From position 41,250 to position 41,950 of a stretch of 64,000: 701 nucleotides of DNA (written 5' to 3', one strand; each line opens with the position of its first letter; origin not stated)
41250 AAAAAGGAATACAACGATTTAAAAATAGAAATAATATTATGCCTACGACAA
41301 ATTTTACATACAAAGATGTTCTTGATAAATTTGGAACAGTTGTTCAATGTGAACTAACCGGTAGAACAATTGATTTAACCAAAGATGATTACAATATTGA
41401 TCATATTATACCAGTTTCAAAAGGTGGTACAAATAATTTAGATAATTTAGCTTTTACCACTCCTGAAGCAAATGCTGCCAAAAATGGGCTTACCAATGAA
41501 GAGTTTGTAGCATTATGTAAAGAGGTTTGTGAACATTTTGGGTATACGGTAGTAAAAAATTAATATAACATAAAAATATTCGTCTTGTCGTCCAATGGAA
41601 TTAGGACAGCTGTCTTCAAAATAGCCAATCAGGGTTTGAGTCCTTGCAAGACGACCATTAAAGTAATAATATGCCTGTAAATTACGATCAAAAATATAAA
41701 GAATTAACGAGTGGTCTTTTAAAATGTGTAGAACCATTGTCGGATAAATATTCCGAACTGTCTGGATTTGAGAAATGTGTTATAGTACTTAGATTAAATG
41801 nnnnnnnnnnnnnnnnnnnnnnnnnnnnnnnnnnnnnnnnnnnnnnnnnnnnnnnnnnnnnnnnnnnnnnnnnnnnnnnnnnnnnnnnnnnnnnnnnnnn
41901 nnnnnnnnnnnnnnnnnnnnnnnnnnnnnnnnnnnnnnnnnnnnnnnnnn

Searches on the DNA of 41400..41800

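Call 36: search_rna_families(source=window, start=41400, end=41800, threshold=evalue, max_evalue=0.01, show_alignments=2)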
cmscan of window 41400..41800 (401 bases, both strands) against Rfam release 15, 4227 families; matches with E-value up to 0.01: 1.
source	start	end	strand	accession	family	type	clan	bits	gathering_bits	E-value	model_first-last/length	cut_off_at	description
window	41581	41654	+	RF00005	tRNA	Gene; tRNA;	CL00001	50.7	29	4.1e-10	1-71/71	no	tRNA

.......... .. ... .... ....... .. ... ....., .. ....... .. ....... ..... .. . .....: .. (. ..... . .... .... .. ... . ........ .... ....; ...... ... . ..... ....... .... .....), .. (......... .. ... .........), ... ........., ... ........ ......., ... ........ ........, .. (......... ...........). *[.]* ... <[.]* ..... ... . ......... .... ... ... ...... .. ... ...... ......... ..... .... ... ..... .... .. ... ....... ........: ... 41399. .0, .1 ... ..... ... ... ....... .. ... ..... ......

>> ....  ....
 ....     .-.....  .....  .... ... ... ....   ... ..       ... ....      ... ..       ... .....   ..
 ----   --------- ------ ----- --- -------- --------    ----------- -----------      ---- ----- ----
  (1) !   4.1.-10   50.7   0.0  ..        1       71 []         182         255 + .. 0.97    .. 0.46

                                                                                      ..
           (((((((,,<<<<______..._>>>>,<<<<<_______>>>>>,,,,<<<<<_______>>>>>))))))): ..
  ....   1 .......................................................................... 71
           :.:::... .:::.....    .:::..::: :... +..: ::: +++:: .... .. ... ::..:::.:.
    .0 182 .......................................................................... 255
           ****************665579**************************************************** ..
